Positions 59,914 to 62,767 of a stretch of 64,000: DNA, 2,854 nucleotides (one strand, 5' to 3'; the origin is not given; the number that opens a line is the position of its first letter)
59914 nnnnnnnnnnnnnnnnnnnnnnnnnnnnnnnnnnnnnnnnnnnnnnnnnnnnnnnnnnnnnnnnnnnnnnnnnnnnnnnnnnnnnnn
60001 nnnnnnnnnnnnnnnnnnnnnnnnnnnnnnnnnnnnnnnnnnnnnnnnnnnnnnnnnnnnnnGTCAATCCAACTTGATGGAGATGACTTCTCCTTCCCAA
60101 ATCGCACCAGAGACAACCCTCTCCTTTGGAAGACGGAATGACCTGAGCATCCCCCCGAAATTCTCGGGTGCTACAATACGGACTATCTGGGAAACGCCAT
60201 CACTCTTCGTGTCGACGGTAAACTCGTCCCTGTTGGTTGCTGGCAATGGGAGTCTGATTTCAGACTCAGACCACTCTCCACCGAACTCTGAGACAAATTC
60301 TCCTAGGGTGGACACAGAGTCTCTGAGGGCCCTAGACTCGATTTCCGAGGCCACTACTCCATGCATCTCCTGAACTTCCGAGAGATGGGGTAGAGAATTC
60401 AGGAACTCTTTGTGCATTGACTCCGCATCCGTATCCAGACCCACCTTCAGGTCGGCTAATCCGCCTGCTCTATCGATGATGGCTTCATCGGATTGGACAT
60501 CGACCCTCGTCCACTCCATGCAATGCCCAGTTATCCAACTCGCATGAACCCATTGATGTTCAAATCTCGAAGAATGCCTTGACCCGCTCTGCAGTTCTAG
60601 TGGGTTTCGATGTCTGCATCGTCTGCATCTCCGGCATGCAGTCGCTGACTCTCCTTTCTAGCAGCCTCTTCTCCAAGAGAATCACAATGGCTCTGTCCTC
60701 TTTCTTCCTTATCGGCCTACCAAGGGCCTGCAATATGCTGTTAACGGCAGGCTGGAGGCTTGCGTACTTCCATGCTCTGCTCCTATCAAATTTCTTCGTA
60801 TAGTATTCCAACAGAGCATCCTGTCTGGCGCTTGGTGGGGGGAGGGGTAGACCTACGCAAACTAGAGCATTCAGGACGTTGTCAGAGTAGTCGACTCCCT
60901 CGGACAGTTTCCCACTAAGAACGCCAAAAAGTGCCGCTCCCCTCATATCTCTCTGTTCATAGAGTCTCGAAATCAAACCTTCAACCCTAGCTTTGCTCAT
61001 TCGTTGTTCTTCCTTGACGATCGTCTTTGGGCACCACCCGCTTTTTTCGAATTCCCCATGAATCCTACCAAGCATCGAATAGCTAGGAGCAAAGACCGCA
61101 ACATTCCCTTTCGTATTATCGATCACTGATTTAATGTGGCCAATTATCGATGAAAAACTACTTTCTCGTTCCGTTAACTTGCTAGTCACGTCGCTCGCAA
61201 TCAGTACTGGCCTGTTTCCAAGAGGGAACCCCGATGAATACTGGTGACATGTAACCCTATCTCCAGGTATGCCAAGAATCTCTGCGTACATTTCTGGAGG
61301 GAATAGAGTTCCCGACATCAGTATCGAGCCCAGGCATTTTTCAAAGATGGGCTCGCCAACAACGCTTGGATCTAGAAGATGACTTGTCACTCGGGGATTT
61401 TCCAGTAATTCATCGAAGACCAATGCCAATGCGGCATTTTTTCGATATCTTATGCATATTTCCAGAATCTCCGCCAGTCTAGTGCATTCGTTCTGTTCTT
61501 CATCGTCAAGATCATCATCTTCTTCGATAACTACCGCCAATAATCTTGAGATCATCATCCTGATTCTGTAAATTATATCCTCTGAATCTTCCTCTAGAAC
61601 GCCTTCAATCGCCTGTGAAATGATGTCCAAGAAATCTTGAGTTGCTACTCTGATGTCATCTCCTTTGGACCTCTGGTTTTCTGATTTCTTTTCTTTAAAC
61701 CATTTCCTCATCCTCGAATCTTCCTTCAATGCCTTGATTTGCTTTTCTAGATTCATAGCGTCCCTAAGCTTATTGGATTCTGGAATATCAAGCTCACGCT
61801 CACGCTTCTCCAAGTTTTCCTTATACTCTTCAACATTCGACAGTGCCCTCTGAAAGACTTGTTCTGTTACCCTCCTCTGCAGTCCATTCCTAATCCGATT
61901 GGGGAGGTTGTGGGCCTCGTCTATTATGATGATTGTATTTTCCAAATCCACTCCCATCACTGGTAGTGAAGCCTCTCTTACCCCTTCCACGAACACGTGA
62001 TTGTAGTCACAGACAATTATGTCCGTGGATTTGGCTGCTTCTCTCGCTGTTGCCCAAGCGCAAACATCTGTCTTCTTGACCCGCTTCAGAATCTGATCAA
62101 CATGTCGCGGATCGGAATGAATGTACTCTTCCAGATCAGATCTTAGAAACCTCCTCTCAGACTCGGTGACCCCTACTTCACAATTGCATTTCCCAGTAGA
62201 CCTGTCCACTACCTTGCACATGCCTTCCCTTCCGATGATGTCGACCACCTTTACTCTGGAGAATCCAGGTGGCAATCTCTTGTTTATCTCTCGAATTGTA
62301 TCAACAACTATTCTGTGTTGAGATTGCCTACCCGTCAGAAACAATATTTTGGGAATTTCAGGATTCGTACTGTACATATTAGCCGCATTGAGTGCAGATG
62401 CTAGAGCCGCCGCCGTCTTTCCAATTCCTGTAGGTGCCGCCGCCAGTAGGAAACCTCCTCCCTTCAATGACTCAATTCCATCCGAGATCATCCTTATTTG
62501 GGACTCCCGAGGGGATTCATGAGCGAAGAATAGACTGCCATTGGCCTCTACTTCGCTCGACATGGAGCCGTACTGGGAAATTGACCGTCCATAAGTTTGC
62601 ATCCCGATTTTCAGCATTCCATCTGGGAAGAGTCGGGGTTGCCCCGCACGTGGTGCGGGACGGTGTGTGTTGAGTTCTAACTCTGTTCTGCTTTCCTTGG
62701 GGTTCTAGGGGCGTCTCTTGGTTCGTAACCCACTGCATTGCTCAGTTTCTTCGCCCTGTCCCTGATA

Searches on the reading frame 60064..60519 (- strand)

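Call 6: search_protein_families(library=pfam, proteins=[window:60064-60519:-], max_evalue=0.1)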
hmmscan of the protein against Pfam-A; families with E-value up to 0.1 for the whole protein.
window:60064-60519:- (151 aa): 0 families

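Call 7: search_protein_families(library=ncbifam, proteins=[window:60064-60519:-], max_evalue=0.1)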
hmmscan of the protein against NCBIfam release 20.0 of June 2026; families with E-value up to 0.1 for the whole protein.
window:60064-60519:- (151 aa): 1 family
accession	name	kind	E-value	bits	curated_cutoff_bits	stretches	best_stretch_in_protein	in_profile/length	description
NF053628.1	BnzsclthlBbsBGT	equivalog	0.017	14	750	1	13-58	94-140/389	benzoylsuccinyl-CoA thiolase subunit BbsB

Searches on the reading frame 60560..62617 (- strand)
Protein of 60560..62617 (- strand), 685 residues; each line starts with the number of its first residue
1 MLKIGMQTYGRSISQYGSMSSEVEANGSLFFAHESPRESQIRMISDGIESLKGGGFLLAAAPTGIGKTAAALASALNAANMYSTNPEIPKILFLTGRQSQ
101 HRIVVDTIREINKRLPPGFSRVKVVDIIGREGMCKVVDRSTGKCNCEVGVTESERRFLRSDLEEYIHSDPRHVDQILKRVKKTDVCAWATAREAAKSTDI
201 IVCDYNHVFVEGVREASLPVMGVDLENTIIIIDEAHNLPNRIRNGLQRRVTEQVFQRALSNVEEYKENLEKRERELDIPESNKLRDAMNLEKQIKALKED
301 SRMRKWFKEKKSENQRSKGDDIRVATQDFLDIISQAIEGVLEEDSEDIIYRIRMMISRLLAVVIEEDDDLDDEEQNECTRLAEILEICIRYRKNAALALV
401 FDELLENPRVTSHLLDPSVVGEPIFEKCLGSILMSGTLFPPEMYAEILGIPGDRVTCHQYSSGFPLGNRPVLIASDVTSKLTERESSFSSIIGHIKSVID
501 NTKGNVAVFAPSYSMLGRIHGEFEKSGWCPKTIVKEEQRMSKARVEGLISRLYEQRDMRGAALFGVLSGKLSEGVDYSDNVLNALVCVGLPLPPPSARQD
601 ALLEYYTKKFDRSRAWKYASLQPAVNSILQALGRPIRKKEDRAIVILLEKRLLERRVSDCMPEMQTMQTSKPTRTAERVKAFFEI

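Call 6: search_protein_families(library=pfam, proteins=[window:60560-62617:-], max_evalue=0.1)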
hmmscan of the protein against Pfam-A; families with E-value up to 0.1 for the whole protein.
window:60560-62617:- (685 aa): 7 families
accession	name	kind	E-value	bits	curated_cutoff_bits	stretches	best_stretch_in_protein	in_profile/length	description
PF13307.12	Helicase_C_2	-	6.1e-34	117.9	25.3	1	496-663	2-165/170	Helicase C-terminal domain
PF06733.21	DEAD_2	-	9.9e-16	58.3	21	1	132-252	56-169/172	DEAD_2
PF06777.17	HBB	-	8.5e-08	32.5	30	1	344-482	58-189/190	Helical and beta-bridge domain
PF04851.21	ResIII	-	2.9e-07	31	22.5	1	35-102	3-67/164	Type III restriction enzyme, res subunit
PF00270.35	DEAD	-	1.3e-06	28.7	26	1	49-140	9-92/167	DEAD/DEAH box helicase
PF02562.22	PhoH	-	0.015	15.2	27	0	49-80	14-45/205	PhoH-like protein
PF13401.12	AAA_22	-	0.052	14.3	27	0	227-248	85-106/130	AAA domain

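Call 7: search_protein_families(library=ncbifam, proteins=[window:60560-62617:-], max_evalue=0.1)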
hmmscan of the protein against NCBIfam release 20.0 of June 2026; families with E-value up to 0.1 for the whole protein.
window:60560-62617:- (685 aa): 10 families
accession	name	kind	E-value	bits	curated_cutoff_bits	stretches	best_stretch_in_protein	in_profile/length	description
TIGR00604.1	rad3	subfamily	4.3e-57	194.2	246.95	1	33-663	8-687/706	DNA repair helicase (rad3)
NF053712.1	repair_DEAH_YoaA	equivalog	3.9e-26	91.9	680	2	181-683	173-629/630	DNA repair helicase YoaA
NF008729.0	PRK11747.1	equivalog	1.4e-24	86.5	598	2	424-656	458-685/703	ATP-dependent DNA helicase DinG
NF005981.0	PRK08074.1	equivalog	3.1e-24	85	789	2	178-655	412-898/931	ATP-dependent DNA helicase DinG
TIGR01407.1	dinG_rel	hypoth_equivalog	1e-23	83.6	547.7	1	171-663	390-869/889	putative DnaQ family exonuclease/DinG family helicase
NF005569.0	PRK07246.1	equivalog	1.6e-06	26.7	794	1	568-661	701-793/820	bifunctional DnaQ family exonuclease/ATP-dependent helicase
TIGR03117.2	cas_csf4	equivalog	9.3e-06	24.1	400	1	33-80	126-173/800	type IV CRISPR-associated DEAD/DEAH-box helicase Csf4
TIGR01587.1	cas3_core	equivalog_domain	0.00031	20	102.45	0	57-79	2-24/358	CRISPR-associated helicase Cas3'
NF008394.0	PRK11192.1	equivalog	0.039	12.8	507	1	56-111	42-98/441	ATP-dependent RNA helicase SrmB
NF001382.0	PRK00279.1-4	equivalog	0.084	12.4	334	0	217-295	100-177/212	adenylate kinase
